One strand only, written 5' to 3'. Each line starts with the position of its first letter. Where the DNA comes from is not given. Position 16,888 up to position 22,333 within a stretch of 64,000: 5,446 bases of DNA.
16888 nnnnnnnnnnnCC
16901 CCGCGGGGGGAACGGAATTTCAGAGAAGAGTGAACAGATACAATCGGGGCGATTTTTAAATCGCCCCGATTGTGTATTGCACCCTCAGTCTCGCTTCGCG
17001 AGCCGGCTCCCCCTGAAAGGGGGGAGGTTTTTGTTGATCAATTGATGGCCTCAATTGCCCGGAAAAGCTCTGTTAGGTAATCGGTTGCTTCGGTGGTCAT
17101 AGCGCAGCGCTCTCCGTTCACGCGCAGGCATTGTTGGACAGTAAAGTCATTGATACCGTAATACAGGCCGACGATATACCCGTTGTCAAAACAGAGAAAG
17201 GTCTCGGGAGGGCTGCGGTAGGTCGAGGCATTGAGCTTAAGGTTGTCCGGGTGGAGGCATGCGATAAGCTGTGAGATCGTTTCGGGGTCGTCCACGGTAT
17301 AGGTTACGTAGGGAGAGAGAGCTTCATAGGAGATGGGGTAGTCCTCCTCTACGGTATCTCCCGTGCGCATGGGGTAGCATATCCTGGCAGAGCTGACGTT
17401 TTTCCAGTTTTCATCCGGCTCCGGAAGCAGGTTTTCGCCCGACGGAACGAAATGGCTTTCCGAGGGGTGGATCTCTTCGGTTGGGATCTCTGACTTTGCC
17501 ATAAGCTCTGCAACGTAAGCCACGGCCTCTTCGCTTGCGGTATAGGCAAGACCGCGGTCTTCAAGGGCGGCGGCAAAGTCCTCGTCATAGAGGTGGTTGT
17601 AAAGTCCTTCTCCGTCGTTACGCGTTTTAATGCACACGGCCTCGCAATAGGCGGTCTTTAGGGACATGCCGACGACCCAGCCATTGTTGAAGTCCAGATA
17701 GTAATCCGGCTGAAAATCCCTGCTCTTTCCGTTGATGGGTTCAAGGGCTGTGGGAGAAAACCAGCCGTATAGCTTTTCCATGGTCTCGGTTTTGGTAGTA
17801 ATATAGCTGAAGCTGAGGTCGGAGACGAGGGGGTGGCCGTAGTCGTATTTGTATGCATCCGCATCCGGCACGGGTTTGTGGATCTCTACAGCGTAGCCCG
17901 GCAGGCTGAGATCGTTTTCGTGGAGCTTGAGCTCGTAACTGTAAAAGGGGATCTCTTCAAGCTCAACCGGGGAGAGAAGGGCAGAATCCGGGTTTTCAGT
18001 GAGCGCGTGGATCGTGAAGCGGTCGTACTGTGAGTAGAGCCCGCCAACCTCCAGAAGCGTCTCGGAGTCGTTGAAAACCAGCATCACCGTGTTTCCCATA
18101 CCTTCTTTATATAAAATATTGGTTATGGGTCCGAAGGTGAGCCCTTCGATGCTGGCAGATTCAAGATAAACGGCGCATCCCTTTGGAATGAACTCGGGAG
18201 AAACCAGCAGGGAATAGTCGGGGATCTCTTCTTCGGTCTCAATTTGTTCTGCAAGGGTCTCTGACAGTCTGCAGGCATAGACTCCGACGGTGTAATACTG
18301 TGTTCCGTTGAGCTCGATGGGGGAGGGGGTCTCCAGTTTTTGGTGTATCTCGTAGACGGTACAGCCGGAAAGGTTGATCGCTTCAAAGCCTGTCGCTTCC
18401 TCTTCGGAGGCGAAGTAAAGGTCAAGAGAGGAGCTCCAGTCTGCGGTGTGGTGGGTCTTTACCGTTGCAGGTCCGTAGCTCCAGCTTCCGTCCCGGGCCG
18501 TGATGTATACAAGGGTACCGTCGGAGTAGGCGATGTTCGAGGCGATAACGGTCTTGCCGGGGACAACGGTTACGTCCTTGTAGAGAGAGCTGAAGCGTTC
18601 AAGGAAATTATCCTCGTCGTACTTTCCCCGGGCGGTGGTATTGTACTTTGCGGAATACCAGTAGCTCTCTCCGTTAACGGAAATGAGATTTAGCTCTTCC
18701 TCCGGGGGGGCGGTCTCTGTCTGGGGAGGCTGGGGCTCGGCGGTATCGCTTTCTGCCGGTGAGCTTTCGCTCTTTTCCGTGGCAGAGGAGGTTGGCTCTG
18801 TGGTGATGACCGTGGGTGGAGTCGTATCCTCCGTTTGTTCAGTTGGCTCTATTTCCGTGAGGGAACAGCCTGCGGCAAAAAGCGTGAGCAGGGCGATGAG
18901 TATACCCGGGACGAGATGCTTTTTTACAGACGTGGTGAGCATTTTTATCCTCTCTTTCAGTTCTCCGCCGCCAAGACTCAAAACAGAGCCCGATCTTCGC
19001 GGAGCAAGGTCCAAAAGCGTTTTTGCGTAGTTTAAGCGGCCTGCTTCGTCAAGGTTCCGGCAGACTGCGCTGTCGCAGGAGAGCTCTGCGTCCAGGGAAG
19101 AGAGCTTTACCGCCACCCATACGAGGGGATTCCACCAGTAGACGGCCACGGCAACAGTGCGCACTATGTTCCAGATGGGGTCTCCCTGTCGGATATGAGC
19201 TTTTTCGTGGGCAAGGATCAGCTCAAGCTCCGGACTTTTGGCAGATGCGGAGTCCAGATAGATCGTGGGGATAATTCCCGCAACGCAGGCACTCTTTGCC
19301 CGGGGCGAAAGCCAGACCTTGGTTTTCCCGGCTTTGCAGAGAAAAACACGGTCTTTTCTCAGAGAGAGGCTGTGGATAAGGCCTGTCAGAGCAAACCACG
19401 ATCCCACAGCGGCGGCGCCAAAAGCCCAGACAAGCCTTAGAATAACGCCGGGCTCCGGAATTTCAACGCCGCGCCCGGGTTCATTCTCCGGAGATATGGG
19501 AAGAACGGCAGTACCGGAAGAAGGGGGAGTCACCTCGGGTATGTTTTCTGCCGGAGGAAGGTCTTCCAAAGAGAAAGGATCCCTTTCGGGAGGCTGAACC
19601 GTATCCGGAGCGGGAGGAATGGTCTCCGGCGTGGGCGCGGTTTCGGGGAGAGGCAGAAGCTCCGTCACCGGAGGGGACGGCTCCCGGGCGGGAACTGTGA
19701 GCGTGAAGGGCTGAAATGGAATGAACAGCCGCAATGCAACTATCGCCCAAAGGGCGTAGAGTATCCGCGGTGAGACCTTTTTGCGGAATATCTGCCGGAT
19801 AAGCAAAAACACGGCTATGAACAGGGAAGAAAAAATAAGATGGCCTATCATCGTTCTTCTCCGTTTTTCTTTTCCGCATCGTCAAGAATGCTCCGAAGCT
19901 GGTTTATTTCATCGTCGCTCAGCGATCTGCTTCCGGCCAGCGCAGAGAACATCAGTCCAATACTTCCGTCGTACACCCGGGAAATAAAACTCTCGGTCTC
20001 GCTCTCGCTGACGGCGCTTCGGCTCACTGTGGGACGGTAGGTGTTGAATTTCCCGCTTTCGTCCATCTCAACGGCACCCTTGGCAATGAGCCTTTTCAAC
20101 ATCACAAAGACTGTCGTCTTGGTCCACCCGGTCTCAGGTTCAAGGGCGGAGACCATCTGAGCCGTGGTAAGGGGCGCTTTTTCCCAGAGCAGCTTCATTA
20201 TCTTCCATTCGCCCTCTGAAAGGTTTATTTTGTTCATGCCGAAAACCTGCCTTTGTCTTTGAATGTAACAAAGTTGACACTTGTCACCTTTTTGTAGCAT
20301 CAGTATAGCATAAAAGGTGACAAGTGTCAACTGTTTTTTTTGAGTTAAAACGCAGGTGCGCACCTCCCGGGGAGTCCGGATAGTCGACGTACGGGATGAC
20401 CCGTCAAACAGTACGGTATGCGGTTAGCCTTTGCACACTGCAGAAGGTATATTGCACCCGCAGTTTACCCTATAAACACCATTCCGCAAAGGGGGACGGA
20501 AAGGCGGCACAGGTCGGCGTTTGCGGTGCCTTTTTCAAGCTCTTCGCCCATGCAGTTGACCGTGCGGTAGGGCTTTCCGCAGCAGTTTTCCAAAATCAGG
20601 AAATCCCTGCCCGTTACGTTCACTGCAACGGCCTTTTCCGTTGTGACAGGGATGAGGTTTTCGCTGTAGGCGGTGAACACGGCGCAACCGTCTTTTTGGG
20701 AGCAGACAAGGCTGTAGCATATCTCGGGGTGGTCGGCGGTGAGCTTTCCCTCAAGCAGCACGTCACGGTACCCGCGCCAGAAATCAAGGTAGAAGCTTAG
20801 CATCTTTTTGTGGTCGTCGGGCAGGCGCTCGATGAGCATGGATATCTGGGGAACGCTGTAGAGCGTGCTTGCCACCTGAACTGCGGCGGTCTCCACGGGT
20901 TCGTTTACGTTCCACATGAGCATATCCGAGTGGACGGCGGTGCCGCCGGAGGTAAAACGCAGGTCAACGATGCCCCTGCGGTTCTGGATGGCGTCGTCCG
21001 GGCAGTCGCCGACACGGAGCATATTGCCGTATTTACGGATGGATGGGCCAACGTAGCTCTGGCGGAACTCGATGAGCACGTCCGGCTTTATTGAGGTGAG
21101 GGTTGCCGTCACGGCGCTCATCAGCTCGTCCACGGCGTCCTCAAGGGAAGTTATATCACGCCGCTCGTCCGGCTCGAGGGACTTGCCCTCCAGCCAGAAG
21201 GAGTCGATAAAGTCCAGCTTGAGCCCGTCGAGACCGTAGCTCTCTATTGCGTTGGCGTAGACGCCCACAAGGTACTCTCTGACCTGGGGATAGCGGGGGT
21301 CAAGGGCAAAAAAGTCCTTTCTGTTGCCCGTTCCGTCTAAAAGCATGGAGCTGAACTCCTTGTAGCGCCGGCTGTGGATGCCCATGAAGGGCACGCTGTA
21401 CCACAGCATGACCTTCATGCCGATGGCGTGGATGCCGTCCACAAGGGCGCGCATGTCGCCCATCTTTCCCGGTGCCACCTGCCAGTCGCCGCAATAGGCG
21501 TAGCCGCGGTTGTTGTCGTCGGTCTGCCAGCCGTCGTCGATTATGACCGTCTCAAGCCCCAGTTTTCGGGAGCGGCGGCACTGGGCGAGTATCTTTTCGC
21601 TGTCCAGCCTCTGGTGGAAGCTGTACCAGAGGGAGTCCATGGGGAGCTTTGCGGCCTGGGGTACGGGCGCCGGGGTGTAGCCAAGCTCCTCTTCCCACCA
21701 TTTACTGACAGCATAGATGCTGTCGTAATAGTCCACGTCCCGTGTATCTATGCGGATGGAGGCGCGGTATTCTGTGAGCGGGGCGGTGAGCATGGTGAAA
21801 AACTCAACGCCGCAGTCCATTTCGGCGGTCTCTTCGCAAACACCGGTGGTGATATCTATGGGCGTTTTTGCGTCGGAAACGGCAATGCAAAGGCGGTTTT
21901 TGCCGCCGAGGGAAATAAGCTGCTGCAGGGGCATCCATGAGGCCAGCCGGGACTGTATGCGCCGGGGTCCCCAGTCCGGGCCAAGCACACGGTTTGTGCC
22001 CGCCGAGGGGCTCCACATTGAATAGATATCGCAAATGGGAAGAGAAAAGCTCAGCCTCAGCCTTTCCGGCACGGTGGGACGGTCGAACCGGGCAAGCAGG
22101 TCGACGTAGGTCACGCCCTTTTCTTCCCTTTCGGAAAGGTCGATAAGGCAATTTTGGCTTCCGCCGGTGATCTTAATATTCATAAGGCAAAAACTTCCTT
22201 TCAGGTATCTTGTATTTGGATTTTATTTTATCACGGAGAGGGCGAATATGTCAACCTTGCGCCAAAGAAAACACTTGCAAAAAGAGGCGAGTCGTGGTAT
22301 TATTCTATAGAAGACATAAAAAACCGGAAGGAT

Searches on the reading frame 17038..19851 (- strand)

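Call 60: search_protein_families(library=pfam, proteins=[window:17038-19851:-], max_evalue=0.00001)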
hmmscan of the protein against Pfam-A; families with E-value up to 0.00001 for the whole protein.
window:17038-19851:- (937 aa): 1 family
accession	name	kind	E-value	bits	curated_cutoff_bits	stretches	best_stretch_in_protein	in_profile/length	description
PF05569.17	Peptidase_M56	-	1.3e-35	123.5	31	1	6-305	8-296/296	BlaR1 peptidase M56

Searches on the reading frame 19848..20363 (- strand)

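Call 60: search_protein_families(library=pfam, proteins=[window:19848-20363:-], max_evalue=0.00001)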
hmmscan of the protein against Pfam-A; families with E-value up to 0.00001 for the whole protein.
window:19848-20363:- (171 aa): 1 family
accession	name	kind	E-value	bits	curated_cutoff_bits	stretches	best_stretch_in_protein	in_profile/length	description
PF03965.22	Penicillinase_R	-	4.1e-28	98.5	22.6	1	48-161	1-114/115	Penicillinase repressor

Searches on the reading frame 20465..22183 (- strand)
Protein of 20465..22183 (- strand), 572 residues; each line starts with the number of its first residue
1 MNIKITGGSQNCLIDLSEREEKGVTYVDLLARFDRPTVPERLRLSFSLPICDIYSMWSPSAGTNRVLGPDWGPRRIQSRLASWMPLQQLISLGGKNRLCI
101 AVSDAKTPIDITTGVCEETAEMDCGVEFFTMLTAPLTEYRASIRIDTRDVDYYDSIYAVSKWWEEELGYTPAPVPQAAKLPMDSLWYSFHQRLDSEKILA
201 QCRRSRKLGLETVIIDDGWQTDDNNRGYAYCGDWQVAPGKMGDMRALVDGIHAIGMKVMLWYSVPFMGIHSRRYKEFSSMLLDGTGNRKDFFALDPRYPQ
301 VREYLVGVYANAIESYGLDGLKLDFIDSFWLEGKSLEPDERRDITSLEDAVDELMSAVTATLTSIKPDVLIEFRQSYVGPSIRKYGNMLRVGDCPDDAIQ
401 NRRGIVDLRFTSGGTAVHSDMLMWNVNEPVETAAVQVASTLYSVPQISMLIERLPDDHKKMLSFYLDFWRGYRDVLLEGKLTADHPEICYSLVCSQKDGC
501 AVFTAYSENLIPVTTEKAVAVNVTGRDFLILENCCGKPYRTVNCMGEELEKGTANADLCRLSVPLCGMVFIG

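Call 60: search_protein_families(library=pfam, proteins=[window:20465-22183:-], max_evalue=0.00001)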
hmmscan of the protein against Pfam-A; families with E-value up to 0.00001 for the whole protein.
window:20465-22183:- (572 aa): 1 family
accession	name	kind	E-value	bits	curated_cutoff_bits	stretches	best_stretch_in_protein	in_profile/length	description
PF02065.24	Melibiase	-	1.4e-10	41.2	27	1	192-342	54-208/347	Melibiase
